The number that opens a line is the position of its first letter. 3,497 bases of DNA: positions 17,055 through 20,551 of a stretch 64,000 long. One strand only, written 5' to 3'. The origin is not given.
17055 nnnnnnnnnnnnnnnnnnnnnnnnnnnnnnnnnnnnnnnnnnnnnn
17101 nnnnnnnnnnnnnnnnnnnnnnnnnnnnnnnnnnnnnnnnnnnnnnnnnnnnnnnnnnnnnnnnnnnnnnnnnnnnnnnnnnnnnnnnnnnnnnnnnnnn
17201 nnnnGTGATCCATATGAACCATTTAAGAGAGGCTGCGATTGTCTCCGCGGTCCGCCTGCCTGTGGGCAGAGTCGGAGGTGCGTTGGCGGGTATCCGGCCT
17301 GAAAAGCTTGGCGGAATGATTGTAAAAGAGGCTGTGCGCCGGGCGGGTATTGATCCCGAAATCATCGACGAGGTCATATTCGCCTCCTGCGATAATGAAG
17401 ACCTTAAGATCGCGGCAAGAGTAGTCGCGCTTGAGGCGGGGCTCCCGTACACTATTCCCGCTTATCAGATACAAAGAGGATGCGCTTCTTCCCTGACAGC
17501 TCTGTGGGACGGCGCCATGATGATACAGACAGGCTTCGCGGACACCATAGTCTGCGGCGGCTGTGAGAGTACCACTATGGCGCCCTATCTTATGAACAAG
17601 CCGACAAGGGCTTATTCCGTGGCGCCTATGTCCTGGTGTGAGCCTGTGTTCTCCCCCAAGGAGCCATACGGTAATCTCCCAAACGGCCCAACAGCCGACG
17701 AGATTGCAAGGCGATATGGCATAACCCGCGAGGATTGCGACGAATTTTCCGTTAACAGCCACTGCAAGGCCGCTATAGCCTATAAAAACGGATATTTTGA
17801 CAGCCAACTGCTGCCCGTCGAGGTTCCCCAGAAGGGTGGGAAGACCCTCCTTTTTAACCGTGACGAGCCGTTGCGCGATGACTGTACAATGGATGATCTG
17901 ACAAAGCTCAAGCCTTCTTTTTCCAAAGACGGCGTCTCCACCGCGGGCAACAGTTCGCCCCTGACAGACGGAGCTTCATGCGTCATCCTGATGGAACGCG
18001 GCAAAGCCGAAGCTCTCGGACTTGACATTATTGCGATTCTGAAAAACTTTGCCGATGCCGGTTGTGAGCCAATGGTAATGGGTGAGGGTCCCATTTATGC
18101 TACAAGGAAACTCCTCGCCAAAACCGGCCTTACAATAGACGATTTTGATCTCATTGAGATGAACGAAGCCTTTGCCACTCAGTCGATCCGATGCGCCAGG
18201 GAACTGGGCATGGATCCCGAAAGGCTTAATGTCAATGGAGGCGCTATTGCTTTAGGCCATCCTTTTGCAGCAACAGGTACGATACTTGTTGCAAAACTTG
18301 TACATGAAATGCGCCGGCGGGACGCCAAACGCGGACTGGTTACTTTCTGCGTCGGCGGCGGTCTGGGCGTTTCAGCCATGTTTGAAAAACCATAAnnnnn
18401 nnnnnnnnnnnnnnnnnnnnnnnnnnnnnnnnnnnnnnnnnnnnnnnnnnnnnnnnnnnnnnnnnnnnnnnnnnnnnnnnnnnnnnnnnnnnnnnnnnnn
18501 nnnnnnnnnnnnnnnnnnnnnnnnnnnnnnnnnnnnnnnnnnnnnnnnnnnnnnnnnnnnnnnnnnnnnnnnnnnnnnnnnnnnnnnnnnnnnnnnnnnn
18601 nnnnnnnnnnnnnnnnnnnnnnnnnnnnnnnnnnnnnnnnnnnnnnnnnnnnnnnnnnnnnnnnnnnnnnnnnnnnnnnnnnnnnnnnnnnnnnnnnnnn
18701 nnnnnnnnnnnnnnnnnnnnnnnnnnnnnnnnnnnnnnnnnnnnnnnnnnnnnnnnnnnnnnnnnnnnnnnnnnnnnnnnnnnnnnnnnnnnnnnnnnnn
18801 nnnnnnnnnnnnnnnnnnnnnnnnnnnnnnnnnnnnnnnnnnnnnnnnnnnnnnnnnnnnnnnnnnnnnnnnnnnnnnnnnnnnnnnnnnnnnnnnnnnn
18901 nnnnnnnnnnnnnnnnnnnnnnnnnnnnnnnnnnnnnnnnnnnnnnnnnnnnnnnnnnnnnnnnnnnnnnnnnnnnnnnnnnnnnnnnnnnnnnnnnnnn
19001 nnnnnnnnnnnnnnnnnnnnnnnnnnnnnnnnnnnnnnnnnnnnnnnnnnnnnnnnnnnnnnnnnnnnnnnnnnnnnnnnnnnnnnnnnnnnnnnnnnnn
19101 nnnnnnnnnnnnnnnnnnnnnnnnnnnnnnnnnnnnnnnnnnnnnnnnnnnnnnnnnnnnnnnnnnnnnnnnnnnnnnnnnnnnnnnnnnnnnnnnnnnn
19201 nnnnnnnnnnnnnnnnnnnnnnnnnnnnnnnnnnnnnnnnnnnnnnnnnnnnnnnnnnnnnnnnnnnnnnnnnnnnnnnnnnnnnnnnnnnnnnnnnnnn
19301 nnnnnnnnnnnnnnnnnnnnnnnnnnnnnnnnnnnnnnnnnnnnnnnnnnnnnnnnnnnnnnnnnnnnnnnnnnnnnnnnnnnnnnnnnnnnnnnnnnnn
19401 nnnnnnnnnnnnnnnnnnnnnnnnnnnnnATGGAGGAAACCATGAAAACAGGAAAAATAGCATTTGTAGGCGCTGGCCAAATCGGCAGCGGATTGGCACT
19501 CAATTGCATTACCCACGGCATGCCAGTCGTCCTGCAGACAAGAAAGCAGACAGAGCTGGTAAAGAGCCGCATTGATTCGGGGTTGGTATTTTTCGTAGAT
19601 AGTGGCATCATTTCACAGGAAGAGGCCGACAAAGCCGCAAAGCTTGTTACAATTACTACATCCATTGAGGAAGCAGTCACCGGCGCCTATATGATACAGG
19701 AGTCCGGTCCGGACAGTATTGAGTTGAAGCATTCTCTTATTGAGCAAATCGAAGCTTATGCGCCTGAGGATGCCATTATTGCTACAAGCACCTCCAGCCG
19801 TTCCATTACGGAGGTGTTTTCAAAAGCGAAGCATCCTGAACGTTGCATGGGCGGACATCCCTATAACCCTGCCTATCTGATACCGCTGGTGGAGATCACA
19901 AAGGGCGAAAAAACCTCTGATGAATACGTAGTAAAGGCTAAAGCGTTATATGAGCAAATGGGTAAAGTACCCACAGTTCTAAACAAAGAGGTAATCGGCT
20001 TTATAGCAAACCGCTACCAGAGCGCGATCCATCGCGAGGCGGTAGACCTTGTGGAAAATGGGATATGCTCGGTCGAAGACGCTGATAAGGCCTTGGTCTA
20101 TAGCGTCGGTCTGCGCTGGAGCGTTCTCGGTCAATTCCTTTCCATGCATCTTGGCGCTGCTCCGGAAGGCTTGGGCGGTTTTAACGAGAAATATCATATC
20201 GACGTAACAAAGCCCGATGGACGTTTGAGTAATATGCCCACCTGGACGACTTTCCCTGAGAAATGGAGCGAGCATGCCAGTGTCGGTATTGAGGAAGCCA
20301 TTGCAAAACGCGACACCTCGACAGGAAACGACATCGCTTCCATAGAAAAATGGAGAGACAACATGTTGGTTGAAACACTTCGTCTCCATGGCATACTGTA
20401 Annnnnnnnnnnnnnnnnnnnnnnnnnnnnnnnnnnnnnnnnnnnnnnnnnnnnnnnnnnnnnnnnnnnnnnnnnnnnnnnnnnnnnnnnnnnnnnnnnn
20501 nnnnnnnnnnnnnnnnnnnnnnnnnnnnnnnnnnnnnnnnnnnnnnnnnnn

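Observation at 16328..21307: Two 6-oxocamphor-hydrolase-like retro-Claisenases inside an anaerobe's fermentation operon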

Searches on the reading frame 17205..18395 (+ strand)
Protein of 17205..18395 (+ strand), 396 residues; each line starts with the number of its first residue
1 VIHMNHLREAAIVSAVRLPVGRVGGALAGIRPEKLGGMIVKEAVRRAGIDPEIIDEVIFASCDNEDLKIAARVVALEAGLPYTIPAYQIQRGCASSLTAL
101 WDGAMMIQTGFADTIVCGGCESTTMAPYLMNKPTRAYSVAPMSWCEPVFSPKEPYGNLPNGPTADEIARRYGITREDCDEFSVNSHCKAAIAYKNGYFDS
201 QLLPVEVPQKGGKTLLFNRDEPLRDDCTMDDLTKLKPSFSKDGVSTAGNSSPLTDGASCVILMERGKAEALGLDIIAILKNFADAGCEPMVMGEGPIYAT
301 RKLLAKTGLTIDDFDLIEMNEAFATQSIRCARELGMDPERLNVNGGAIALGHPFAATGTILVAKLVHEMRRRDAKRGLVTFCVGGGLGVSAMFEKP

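Call 3: search_protein_families(library=pfam, proteins=[window:17205-18395:+])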
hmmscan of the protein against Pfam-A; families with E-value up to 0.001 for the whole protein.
window:17205-18395:+ (396 aa): 2 families
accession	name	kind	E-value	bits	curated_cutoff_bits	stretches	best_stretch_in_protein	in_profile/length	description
PF00108.29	Thiolase_N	-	1.3e-63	215.2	26.4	1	11-265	2-259/260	Thiolase, N-terminal domain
PF02803.24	Thiolase_C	-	9.5e-43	145.2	27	1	275-395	3-123/123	Thiolase, C-terminal domain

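Call 16: search_protein_families(library=ncbifam, proteins=[window:17205-18395:+], max_evalue=0.00001)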
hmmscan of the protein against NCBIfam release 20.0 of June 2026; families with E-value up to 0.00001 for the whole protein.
window:17205-18395:+ (396 aa): 39 families (the best 25 are shown)
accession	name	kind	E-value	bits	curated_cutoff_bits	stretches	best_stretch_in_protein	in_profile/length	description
TIGR01930.1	AcCoA-C-Actrans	subfamily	1.2e-126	422.8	240.55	1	12-394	1-385/385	acetyl-CoA C-acyltransferase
NF006552.0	PRK09051.1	subfamily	1.9e-112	376.4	565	1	8-395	4-394/395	beta-ketothiolase BktB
NF004853.0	PRK06205.1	subfamily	8e-112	374.2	551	1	8-395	2-402/404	acetyl-CoA C-acetyltransferase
NF042999.1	bketothiol_BktB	equivalog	1.5e-105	353.7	725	1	8-395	3-393/394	beta-ketothiolase BktB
NF005805.0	PRK07661.1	equivalog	5.4e-105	351.5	633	1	7-394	1-389/391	acetyl-CoA C-acetyltransferase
NF004206.0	PRK05656.1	subfamily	2.8e-104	349.3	688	1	9-393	3-390/392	acetyl-CoA C-acetyltransferase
NF006551.0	PRK09050.1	subfamily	1.9e-97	326.9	605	1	8-395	2-400/401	3-oxoadipyl-CoA thiolase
TIGR02430.1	pcaF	equivalog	1.3e-96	324.1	597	1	8-395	1-399/400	3-oxoadipyl-CoA thiolase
NF005033.0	PRK06445.1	equivalog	2.1e-95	320.2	511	1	29-395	30-394/395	acetyl-CoA C-acetyltransferase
NF006086.0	PRK08235.1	equivalog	2.1e-91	307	526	1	9-393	3-390/393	acetyl-CoA C-acetyltransferase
NF006553.0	PRK09052.1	equivalog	1.5e-90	304.1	567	1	5-395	3-398/399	acetyl-CoA C-acyltransferase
NF006001.0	PRK08131.1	equivalog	5.1e-89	299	622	1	9-395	3-399/401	3-oxoadipyl-CoA thiolase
NF006090.0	PRK08242.1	equivalog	1.2e-88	297.9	514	2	244-394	250-400/402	acetyl-CoA C-acetyltransferase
NF006510.0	PRK08947.1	equivalog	5.5e-88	295.5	519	1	8-395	2-386/387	acetyl-CoA C-acyltransferase FadA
NF005890.0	PRK07851.1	equivalog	1.6e-86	290.9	580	1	8-394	2-403/406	acetyl-CoA C-acetyltransferase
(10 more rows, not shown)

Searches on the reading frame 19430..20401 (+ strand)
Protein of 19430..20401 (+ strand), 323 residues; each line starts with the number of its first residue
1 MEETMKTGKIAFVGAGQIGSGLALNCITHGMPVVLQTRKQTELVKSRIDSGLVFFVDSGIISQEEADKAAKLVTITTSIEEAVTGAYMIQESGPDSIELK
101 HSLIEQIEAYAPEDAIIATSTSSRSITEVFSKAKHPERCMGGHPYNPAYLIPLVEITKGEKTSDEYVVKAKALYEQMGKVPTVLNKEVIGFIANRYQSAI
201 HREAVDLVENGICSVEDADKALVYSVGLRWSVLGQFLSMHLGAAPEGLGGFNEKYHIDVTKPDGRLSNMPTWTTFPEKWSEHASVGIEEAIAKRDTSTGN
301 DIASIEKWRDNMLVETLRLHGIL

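Call 3: search_protein_families(library=pfam, proteins=[window:19430-20401:+])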
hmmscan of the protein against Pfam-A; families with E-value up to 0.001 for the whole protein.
window:19430-20401:+ (323 aa): 4 families
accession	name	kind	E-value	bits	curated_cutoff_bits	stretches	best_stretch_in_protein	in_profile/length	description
PF02737.24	3HCDH_N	-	1.3e-45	156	22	1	9-186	1-178/180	3-hydroxyacyl-CoA dehydrogenase, NAD binding domain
PF00725.27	3HCDH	-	2.2e-11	44.6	22.1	1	190-269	1-80/97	3-hydroxyacyl-CoA dehydrogenase, C-terminal domain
PF03446.21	NAD_binding_2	-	7.1e-06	26.6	21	1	9-133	1-106/161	NAD binding domain of 6-phosphogluconate dehydrogenase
PF03807.23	F420_oxidored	-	0.00023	22.1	21.6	0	9-56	1-46/94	NADP oxidoreductase coenzyme F420-dependent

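Call 16: search_protein_families(library=ncbifam, proteins=[window:19430-20401:+], max_evalue=0.00001)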
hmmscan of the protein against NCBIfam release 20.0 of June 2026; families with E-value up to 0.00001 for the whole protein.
window:19430-20401:+ (323 aa): 19 families
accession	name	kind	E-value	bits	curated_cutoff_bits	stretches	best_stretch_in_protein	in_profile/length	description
NF004783.0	PRK06129.1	equivalog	3.4e-62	210.7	347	1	8-316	3-303/315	3-hydroxyacyl-CoA dehydrogenase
NF005471.0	PRK07066.1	equivalog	1.1e-54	185.6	414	1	9-317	9-305/321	L-carnitine dehydrogenase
NF005716.0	PRK07531.1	equivalog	1.5e-48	165.7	592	1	7-317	4-303/495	carnitine 3-dehydrogenase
NF042925.1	FHMPC_DH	equivalog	3.7e-41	141.4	500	1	9-236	2-228/304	5-formyl-3-hydroxy-2-methylpyridine 4-carboxylate 5-dehydrogenase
NF006722.0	PRK09260.1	equivalog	2.1e-40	138.8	429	1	8-223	3-219/289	3-hydroxyacyl-CoA dehydrogenase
NF006125.0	PRK08269.1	equivalog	2.9e-40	138.3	427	1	6-235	4-243/334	3-hydroxybutyryl-CoA dehydrogenase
NF006124.0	PRK08268.1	subfamily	6.5e-39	134.2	508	1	3-229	3-229/507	3-hydroxyacyl-CoA dehydrogenase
NF004474.0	PRK05808.1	subfamily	1.1e-37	129.8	408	1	5-223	1-219/283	3-hydroxybutyryl-CoA dehydrogenase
NF006143.0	PRK08293.1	equivalog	3e-30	105.5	312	1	5-227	2-227/291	3-hydroxyacyl-CoA dehydrogenase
NF005875.0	PRK07819.1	subfamily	2.7e-28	99.2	319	1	7-225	5-225/287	3-hydroxybutyryl-CoA dehydrogenase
NF005715.0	PRK07530.1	equivalog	3e-28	99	420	1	7-222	4-219/292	3-hydroxybutyryl-CoA dehydrogenase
NF008727.0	PRK11730.1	equivalog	8.1e-28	97.2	870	1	5-211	311-517/717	fatty acid oxidation complex subunit alpha FadB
TIGR02279.1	PaaC-3OHAcCoADH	equivalog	1.1e-27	97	669.4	1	6-229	4-227/503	3-hydroxyacyl-CoA dehydrogenase PaaH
NF004699.0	PRK06035.1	equivalog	1.8e-27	96.2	500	1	9-227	5-226/294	3-hydroxyacyl-CoA dehydrogenase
TIGR02437.1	FadB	equivalog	5.2e-26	91.2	933.55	1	8-196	314-502/714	fatty acid oxidation complex subunit alpha FadB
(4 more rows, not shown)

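Call 55: search_solved_structures(query=window:19430-20401:+, max_evalue=1e-25)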
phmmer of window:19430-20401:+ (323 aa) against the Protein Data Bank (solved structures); distinct sequences matched with E-value up to 1e-25: 3.
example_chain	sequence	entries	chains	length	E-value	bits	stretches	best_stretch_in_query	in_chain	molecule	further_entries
3f3s_A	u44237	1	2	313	3.3e-35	125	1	8-318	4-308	Lambda-crystallin homolog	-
3ado_A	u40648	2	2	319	2e-34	122.4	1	7-316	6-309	Lambda-crystallin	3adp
4om8_A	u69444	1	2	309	1.5e-33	119.6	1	9-239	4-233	5-formyl-3-hydroxy-2-methylpyridine 4-carboxylate 5-dehydrogenase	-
